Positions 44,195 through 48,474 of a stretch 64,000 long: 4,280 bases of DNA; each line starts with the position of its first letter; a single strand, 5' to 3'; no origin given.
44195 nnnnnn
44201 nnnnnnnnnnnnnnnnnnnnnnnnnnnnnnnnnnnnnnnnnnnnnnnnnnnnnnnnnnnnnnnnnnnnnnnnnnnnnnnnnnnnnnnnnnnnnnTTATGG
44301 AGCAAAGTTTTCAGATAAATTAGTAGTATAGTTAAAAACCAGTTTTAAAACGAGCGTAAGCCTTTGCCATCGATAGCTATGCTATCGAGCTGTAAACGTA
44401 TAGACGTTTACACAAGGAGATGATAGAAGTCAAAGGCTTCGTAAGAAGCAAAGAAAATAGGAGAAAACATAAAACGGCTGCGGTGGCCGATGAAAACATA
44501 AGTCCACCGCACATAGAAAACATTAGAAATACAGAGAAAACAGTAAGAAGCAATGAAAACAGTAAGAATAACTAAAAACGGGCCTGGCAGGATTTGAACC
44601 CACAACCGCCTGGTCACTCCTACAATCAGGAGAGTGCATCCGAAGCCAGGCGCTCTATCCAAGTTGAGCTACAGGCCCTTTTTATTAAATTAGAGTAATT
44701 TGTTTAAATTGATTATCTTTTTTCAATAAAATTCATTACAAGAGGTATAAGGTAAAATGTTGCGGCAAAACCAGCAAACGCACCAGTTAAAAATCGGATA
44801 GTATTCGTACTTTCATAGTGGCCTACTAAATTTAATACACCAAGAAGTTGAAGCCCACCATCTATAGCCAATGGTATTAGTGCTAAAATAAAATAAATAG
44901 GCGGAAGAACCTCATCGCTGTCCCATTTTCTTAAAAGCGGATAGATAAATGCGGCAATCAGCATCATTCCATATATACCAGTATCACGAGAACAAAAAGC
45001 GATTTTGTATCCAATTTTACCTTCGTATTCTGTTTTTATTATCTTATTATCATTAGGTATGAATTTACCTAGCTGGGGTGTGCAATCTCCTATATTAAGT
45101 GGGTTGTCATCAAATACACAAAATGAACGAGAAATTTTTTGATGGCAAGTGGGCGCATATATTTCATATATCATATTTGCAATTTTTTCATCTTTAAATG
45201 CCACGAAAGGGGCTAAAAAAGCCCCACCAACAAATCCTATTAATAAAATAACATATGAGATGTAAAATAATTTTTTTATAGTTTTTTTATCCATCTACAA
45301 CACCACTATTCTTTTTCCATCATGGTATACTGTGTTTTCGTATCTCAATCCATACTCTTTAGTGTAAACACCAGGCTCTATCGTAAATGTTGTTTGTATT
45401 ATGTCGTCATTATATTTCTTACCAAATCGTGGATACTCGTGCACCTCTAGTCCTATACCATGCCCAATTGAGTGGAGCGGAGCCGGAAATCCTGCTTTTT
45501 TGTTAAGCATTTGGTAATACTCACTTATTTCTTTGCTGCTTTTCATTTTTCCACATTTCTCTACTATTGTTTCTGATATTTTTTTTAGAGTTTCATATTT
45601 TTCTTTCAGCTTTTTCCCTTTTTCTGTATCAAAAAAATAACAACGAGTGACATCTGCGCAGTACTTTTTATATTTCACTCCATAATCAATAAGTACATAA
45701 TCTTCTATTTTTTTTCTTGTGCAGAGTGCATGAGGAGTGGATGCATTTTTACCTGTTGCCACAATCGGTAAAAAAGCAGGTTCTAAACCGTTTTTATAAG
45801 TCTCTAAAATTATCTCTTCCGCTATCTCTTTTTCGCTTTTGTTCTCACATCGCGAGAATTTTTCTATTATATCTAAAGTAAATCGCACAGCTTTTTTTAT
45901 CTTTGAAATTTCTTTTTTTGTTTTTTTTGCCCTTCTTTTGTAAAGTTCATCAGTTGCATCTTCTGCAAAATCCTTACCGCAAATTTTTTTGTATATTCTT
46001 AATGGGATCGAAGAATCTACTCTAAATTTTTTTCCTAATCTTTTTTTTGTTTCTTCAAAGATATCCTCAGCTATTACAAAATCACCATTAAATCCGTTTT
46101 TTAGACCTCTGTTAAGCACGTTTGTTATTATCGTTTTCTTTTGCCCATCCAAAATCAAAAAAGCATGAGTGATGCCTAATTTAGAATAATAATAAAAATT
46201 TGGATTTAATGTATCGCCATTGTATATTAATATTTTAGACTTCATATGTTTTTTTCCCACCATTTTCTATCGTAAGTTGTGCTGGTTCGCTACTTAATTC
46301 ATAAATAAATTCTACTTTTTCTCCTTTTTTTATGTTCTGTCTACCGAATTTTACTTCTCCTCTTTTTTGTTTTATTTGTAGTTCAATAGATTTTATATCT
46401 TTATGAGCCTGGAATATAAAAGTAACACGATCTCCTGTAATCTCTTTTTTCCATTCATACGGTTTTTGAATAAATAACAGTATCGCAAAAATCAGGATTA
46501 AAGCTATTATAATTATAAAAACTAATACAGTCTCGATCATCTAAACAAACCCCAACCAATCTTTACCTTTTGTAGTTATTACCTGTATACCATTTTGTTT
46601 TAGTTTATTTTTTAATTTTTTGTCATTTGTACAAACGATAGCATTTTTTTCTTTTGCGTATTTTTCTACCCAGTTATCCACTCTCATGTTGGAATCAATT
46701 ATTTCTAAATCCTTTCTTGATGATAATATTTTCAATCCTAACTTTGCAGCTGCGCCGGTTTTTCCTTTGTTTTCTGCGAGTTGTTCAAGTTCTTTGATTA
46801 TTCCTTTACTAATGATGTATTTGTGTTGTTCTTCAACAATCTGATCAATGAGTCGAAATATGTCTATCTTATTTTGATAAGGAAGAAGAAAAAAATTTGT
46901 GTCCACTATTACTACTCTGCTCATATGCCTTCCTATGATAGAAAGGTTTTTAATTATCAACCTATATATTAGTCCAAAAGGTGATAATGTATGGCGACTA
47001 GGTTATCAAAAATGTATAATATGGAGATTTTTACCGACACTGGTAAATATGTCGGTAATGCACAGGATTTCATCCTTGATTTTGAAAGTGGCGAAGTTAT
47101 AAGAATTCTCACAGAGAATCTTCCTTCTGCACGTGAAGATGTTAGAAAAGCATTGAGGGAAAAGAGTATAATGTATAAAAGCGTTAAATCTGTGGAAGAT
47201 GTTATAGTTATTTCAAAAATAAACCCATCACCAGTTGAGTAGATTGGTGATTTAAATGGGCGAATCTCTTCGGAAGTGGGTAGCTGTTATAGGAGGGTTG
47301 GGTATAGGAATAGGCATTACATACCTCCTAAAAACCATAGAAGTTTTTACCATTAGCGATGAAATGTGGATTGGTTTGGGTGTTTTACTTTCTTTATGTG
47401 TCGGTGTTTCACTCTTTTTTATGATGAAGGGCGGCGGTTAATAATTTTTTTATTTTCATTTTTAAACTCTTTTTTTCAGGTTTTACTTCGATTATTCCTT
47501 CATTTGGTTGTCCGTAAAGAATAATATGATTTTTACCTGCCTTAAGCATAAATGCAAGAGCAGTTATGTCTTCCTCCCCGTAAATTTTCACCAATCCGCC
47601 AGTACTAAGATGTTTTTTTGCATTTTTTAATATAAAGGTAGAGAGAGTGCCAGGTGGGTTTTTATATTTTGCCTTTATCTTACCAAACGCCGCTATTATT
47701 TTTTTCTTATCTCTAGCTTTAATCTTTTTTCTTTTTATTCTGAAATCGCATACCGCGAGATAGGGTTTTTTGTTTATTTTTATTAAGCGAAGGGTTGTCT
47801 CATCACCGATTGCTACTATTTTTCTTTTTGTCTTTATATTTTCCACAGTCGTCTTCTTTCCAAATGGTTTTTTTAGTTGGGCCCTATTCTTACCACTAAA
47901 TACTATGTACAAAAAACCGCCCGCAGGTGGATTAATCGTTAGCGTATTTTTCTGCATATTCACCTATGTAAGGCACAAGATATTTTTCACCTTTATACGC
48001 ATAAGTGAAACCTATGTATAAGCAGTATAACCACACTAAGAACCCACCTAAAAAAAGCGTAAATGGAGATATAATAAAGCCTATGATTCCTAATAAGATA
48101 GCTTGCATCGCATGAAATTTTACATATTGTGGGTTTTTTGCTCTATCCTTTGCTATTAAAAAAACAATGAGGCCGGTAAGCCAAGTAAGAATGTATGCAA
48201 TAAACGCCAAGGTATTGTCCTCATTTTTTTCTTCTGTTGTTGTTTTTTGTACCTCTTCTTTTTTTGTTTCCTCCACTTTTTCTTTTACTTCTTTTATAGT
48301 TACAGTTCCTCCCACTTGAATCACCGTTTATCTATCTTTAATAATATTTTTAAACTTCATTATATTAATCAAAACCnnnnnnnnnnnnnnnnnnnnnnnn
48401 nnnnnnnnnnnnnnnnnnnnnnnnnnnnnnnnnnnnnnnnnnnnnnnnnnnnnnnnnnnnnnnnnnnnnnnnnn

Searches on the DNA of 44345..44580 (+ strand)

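Call 64: search_rna_families(sources=[L052, L017, L040], threshold=gathering)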
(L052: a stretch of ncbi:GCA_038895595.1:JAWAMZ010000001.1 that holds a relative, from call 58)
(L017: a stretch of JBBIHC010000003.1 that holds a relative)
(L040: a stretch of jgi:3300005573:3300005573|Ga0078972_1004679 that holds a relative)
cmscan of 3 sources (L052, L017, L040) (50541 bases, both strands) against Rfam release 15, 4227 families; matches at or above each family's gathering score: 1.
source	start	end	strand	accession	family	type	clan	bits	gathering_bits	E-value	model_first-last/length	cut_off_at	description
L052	10284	10398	-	RF00001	5S_rRNA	Gene; rRNA;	CL00113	85.6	38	5.9e-17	1-120/120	no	5S ribosomal RNA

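Call 71: search_dna_similar(query=window:44345-44580:+, collection=phages, mode=distant, max_evalue=0.01)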
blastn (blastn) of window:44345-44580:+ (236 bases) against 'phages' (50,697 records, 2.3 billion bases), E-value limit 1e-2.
No match.

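Call 72: search_dna_similar(query=window:44345-44580:+, collection=plasmids, mode=distant, max_evalue=0.01)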
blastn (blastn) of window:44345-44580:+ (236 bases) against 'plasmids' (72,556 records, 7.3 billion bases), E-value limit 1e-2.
No match.
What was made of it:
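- Tried and rejected: None was found (calls 71, 72).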

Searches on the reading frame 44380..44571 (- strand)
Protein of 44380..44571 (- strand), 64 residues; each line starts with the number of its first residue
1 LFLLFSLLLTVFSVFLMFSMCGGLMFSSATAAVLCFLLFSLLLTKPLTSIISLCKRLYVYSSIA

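Call 101: search_protein_representatives(protein=window:44380-44571:-)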
Query: 64 residues. Proteins with E-value up to 0.001 (for the whole library): 0; up to 1e-10: 0; up to 1e-30: 0. The best 0 are listed.

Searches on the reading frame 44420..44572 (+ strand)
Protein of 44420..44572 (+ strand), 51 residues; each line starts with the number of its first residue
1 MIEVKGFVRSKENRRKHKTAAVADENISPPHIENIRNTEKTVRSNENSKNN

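Call 57: find_homologous_proteins(query=window:44420-44572:+, max_evalue=10)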
Query window:44420-44572:+ (51 aa): 3 proteins with E <= 10 among 3 candidates.
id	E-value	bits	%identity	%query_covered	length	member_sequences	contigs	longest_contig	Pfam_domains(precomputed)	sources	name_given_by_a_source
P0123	4.0e-24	100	100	100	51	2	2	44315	-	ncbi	ncbi:MAG: hypothetical protein QXF70_02465 [Candidatus Bilamarchaeaceae archaeon]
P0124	1.9e-23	97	96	96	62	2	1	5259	-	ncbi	ncbi:MAG: hypothetical protein QW153_04235, partial [Candidatus Bilamarchaeaceae archaeon]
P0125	8.8e-13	65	94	67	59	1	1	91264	-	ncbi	ncbi:MAG: hypothetical protein QXF70_00200 [Candidatus Bilamarchaeaceae archaeon]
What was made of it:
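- Only 3 database proteins match, all from the same species (call 57).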

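Call 58: find_encoding_contigs(protein=P0125, flank=10000, max_places=6)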
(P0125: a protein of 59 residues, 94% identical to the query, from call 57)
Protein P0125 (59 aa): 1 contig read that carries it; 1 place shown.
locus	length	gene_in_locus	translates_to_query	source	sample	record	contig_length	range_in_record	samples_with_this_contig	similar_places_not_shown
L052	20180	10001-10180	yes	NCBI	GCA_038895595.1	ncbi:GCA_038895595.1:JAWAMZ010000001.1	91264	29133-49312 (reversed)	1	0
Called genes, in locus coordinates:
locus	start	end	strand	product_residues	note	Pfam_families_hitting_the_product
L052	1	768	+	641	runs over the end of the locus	-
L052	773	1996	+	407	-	-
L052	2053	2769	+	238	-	PF06745:ATPase, PF24336:DUF7504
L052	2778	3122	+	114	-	-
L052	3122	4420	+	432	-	PF01523:PmbA_TldD_1st (weak), PF19290:PmbA_TldD_2nd, PF19289:PmbA_TldD_3rd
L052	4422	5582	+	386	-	PF01970:TctA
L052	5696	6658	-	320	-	PF02779:Transket_pyr, PF02780:Transketolase_C, PF22613:Transketolase_C_1 (weak)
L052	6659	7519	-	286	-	PF13292:DXP_synthase_N, PF00456:Transketolase_N, PF00676:E1_dh (weak)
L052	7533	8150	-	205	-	PF00834:Ribul_P_3_epim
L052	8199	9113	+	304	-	PF01180:DHO_dh, PF01070:FMN_dh (weak)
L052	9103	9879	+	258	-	PF22290:DmmA-like_N (weak), PF00175:NAD_binding_1, PF10418:DHODB_Fe-S_bind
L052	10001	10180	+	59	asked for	-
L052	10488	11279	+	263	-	PF01145:Band_7, PF13421:Band_7_1 (faint)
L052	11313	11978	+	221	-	PF00702:Hydrolase, PF13419:HAD_2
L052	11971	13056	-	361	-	PF06849:DUF1246, PF06973:DUF1297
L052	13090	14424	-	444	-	PF01368:DHH, PF02272:DHHA1 (faint)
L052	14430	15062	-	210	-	PF12802:MarR_2 (weak), PF01982:CTP-dep_RFKase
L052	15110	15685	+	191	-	PF02384:N6_Mtase (weak), PF05175:MTS, PF13489:Methyltransf_23, PF02475:TRM5-TYW2_MTfase (weak), PF03602:Cons_hypoth95 (weak), PF06325:PrmA, PF13847:Methyltransf_31, PF13649:Methyltransf_25, +4 more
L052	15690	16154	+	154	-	PF01381:HTH_3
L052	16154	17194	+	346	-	PF00752:XPG_N, PF00867:XPG_I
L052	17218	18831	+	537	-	PF02690:Na_Pi_cotrans, PF01895:PhoU (faint)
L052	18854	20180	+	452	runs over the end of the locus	PF13522:GATase_6, PF13537:GATase_7, PF00156:Pribosyltran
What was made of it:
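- Tried and rejected: The plus-frame ORF found the third locus, L052 (calls 57, 58).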

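Call 59: find_encoding_contigs(protein=P0124, flank=10000, max_places=6)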
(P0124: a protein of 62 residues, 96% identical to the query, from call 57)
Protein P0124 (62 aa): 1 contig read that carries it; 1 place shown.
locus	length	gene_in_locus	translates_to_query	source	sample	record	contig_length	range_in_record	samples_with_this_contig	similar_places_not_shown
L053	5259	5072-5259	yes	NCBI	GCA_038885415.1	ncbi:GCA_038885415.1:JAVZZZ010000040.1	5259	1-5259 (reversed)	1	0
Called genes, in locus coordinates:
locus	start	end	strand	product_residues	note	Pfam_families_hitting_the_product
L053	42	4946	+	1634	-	-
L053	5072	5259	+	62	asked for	?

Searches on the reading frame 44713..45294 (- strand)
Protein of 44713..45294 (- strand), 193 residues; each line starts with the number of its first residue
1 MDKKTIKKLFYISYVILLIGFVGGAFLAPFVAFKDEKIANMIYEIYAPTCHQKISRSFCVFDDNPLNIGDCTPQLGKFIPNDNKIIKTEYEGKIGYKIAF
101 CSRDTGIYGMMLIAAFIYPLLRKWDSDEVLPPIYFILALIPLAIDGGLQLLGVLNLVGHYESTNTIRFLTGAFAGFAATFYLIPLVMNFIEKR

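Call 51: search_protein_families(library=pfam, proteins=[window:44713-45294:-], max_evalue=0.001)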
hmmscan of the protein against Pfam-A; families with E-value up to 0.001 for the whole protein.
window:44713-45294:- (193 aa): 1 family
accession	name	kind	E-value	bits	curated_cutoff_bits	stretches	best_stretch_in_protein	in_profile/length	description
PF09858.14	DUF2085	-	1.1e-16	61.5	25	1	95-180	13-89/90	Predicted membrane protein (DUF2085)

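Call 52: find_encoding_contigs(protein=window:44713-45294:-, flank=10000, max_places=10)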
Protein window:44713-45294:- (193 aa): 6 contigs read that carry it; 6 places shown.
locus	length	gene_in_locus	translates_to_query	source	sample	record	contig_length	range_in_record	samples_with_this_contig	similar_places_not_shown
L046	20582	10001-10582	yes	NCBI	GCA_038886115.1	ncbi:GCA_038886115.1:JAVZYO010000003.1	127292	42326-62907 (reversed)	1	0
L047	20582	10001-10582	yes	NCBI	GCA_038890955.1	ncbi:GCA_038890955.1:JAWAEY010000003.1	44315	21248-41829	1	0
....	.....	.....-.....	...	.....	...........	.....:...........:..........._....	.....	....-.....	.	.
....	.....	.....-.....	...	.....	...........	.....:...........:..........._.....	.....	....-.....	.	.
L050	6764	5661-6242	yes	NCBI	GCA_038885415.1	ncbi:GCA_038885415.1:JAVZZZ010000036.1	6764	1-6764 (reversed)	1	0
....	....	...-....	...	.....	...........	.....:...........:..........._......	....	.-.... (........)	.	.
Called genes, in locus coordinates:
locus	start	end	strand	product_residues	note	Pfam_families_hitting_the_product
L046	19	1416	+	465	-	PF00437:T2SSE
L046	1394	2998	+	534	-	PF00482:T2SSF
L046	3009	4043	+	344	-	PF01569:PAP2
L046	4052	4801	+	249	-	PF04414:tRNA_deacylase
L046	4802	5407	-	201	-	PF01300:Sua5_yciO_yrdC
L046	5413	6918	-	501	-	PF01921:tRNA-synt_1f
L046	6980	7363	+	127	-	PF09685:MamF_MmsF (weak)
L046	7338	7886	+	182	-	PF04019:DUF359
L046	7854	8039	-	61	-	-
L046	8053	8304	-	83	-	PF05239:PRC (weak)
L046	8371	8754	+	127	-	PF13638:PIN_4 (faint), PF18477:PIN_9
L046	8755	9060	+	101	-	-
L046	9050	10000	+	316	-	PF00557:Peptidase_M24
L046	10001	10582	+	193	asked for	PF09858:DUF2085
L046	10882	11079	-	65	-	-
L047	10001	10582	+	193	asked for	PF09858:DUF2085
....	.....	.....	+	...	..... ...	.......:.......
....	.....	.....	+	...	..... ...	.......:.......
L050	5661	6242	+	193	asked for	PF09858:DUF2085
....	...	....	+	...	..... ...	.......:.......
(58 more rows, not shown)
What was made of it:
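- NCBI annotation and gene callers predict ORFs at copy 2 and at L052 (calls 52, 57, 58).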

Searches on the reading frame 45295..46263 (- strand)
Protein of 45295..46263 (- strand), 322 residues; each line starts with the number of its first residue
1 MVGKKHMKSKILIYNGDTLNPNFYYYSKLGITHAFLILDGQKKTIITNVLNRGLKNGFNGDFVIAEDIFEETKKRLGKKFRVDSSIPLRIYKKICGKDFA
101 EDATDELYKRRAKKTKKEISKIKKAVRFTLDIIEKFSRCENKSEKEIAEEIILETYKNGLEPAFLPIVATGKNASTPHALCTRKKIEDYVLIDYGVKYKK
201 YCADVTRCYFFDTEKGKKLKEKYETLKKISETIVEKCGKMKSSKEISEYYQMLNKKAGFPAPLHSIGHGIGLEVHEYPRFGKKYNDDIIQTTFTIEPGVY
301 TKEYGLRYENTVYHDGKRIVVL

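Call 51: search_protein_families(library=pfam, proteins=[window:45295-46263:-], max_evalue=0.001)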
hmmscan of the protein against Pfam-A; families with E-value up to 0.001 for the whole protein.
window:45295-46263:- (322 aa): 1 family
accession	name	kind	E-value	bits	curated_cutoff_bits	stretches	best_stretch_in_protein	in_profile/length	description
PF00557.29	Peptidase_M24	-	3.6e-37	128.6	23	1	121-313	2-205/208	Metallopeptidase family M24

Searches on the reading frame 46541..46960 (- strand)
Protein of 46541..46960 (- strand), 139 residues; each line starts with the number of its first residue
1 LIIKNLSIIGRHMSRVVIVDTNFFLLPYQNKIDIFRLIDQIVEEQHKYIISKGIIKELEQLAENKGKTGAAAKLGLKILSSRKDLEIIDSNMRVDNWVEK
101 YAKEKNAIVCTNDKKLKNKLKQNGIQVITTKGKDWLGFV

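Call 51: search_protein_families(library=pfam, proteins=[window:46541-46960:-], max_evalue=0.001)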
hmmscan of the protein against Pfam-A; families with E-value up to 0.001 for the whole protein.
window:46541-46960:- (139 aa): 3 families
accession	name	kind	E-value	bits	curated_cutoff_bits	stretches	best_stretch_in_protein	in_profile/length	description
PF18477.7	PIN_9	-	5.2e-21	75.5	26.3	1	17-133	1-116/116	PIN like domain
PF13638.12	PIN_4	-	2.5e-05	25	21.9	0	96-129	97-130/132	PIN domain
PF04900.18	Fcf1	-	0.00087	20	21.4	0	42-123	3-82/99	Fcf1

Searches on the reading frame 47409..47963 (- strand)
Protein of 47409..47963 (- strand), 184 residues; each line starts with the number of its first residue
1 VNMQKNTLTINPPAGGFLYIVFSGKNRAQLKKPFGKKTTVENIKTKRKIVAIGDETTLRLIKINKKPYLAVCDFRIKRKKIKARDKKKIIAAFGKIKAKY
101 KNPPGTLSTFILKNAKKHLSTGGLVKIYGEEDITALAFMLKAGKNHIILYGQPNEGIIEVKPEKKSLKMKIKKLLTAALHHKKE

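Call 51: search_protein_families(library=pfam, proteins=[window:47409-47963:-], max_evalue=0.001)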
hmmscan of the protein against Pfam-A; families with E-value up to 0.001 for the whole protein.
window:47409-47963:- (184 aa): 1 family
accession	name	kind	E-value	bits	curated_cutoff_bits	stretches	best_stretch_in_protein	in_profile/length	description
PF04019.17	DUF359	-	1.6e-21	76.7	25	1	56-176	1-123/126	Protein of unknown function (DUF359)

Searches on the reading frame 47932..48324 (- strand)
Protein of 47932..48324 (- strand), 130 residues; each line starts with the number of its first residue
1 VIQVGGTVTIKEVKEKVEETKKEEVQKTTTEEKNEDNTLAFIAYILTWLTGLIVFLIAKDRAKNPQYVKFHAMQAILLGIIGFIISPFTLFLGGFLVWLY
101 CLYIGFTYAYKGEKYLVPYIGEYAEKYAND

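Call 51: search_protein_families(library=pfam, proteins=[window:47932-48324:-], max_evalue=0.001)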
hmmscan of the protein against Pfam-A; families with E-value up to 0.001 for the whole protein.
window:47932-48324:- (130 aa): 1 family
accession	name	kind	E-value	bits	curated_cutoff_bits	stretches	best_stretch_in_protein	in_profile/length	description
PF04893.22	Yip1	-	0.00099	19.4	28.6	0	34-101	18-84/173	Yip1 domain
